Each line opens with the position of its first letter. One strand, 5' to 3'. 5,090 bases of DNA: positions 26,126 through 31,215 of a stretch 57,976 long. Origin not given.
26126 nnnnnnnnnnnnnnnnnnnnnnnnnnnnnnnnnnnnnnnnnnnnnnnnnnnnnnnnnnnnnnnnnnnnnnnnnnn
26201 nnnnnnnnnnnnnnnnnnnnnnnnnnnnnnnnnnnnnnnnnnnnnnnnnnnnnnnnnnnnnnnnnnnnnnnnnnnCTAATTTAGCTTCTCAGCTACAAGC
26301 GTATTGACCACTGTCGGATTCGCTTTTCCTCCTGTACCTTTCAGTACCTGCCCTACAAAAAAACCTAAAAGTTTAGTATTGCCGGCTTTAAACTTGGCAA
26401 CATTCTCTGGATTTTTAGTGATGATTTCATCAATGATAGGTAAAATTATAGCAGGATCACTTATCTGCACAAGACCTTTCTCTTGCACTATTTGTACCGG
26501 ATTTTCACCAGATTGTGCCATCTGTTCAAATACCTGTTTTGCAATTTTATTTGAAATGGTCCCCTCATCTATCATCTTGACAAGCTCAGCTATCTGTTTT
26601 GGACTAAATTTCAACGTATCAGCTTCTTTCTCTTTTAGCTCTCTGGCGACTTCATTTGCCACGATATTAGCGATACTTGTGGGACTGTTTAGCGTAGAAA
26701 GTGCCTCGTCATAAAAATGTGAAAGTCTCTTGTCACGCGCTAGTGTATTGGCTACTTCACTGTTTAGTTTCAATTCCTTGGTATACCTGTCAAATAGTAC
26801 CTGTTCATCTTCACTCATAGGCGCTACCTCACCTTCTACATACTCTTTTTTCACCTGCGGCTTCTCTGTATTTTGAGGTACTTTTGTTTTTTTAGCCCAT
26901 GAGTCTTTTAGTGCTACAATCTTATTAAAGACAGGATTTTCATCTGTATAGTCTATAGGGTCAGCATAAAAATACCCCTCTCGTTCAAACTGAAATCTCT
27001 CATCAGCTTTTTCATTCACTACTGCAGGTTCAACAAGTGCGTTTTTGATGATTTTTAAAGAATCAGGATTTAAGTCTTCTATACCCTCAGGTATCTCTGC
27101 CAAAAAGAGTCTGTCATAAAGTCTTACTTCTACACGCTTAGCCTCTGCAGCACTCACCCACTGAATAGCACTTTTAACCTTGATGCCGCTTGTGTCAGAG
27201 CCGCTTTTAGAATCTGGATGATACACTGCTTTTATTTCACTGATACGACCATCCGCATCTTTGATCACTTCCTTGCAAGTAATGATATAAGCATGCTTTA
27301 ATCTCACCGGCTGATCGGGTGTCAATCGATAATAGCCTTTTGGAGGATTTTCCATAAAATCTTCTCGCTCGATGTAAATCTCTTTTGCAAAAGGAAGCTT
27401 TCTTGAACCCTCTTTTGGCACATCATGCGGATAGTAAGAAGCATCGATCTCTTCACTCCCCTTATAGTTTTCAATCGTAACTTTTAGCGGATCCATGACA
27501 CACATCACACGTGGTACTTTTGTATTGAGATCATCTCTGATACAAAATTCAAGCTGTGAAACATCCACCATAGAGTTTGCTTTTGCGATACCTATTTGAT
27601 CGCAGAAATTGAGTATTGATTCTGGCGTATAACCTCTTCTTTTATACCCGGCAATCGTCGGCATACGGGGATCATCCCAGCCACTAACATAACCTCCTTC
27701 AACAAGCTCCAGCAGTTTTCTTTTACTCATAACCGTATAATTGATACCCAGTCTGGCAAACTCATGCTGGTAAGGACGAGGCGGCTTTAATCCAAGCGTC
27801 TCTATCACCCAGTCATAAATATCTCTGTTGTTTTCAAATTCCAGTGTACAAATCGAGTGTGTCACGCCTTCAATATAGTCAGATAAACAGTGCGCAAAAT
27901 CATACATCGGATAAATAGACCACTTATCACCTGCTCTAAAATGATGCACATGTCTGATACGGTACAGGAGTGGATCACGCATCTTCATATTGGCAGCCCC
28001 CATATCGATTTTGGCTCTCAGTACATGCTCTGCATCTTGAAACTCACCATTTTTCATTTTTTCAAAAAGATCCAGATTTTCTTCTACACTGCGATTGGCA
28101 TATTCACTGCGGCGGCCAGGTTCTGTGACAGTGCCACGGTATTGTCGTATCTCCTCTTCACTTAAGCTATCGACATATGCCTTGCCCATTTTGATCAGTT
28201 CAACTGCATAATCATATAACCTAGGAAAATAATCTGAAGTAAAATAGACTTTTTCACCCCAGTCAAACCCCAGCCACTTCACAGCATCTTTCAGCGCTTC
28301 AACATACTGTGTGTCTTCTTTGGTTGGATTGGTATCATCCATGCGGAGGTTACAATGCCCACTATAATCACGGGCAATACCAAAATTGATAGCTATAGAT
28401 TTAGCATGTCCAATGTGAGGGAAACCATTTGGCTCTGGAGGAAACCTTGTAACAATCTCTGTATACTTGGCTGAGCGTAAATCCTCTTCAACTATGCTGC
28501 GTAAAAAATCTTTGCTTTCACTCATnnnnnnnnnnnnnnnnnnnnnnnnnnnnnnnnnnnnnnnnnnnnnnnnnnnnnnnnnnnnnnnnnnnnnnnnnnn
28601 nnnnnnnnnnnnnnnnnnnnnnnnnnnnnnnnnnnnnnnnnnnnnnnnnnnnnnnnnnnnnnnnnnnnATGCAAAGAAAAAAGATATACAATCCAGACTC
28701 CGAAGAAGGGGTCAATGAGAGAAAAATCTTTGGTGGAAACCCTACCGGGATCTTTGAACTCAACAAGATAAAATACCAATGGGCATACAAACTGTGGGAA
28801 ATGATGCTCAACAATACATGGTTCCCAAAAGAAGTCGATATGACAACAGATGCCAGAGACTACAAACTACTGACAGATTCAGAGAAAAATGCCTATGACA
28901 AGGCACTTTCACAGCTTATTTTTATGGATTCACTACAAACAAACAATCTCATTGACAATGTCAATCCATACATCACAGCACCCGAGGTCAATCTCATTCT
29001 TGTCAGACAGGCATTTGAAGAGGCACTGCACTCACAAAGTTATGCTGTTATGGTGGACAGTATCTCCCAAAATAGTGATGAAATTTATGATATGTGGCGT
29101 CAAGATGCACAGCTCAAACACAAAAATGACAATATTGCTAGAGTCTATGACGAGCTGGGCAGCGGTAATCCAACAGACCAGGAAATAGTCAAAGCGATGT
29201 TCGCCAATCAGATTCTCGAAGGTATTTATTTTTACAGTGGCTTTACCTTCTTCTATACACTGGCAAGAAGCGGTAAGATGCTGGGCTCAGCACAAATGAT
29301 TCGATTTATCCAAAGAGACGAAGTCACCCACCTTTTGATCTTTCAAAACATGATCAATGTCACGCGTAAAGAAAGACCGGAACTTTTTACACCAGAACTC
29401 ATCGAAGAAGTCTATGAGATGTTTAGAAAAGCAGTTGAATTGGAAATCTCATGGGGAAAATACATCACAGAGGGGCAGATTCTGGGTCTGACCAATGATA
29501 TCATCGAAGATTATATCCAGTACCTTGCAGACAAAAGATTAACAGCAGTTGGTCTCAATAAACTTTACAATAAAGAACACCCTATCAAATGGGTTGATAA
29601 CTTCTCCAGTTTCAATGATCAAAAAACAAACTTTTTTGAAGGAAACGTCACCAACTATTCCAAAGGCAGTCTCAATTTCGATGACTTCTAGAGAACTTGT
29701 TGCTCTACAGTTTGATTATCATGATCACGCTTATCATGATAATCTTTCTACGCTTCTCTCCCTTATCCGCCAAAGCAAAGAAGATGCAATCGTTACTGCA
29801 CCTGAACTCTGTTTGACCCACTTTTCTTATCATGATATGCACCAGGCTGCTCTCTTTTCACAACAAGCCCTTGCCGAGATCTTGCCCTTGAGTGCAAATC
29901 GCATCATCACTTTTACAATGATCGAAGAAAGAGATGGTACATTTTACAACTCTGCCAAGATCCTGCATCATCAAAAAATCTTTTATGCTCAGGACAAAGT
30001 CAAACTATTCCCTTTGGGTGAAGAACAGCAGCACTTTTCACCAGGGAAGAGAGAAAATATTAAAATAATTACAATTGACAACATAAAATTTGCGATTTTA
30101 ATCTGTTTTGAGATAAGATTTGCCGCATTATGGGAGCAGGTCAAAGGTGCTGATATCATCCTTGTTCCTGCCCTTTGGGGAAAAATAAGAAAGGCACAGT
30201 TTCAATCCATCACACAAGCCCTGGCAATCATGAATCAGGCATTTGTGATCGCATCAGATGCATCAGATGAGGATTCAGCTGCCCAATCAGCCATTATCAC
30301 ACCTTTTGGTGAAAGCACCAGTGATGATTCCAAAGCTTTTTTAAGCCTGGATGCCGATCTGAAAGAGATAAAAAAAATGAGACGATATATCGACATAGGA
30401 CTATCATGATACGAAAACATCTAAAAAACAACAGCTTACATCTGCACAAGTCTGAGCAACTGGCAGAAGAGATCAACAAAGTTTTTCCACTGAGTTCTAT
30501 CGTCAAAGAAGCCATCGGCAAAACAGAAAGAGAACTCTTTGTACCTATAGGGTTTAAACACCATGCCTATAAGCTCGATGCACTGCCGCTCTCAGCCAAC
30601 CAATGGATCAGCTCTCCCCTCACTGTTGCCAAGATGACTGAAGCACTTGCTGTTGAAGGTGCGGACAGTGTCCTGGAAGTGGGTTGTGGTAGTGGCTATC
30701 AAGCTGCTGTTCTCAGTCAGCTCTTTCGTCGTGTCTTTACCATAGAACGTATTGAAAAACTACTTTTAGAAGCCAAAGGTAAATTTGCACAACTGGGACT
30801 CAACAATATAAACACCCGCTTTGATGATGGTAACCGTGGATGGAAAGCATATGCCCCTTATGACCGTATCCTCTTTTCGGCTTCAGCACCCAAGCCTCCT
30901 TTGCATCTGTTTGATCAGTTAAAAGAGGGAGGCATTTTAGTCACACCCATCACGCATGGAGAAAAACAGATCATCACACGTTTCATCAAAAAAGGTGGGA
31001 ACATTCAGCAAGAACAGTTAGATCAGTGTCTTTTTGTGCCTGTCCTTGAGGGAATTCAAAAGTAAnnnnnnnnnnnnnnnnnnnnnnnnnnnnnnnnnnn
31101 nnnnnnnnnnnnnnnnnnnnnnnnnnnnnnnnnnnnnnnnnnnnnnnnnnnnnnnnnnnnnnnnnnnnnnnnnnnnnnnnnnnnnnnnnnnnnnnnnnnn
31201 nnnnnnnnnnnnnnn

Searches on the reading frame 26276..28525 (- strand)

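Call 39: search_protein_families(library=pfam, proteins=[window:26276-28525:-], max_evalue=0.00001)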
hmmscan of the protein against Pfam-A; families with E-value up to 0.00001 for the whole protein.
window:26276-28525:- (749 aa): 4 families
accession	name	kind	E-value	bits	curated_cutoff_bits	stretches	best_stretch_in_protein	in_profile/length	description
PF00749.27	tRNA-synt_1c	-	4.4e-107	358.1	23.4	1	23-334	1-313/314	tRNA synthetases class I (E and Q), catalytic domain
PF02637.23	GatB_Yqey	-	2.3e-46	157.8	27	1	604-748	2-148/148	GatB domain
PF03950.23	tRNA-synt_1c_C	-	8.1e-28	96.9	23.9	1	338-436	2-91/91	tRNA synthetases class I (E and Q), anti-codon binding domain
PF20974.2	tRNA-synt_1c_C2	-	8.4e-23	81.3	23.9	1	454-522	2-69/69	tRNA synthetases class I (E and Q), anti-codon binding domain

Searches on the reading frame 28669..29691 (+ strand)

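Call 39: search_protein_families(library=pfam, proteins=[window:28669-29691:+], max_evalue=0.00001)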
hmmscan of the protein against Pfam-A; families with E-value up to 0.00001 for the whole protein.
window:28669-29691:+ (340 aa): 1 family
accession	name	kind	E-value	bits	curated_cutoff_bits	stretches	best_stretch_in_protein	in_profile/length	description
PF00268.27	Ribonuc_red_sm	-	9e-81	271.8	33.6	1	29-305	2-281/281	Ribonucleotide reductase, small chain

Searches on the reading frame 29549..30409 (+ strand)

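Call 39: search_protein_families(library=pfam, proteins=[window:29549-30409:+], max_evalue=0.00001)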
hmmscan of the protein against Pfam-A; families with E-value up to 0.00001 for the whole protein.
window:29549-30409:+ (286 aa): 1 family
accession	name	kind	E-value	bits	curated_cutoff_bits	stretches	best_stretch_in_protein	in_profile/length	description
PF00795.27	CN_hydrolase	-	1.1e-14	54.8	23.2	1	64-257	16-231/256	Carbon-nitrogen hydrolase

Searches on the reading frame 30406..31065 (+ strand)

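Call 39: search_protein_families(library=pfam, proteins=[window:30406-31065:+], max_evalue=0.00001)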
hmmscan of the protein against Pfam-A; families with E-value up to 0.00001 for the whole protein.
window:30406-31065:+ (219 aa): 1 family
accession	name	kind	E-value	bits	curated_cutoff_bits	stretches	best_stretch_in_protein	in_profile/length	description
PF01135.25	PCMT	-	1.9e-56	191.6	20.3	1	16-215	4-207/210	Protein-L-isoaspartate(D-aspartate) O-methyltransferase (PCMT)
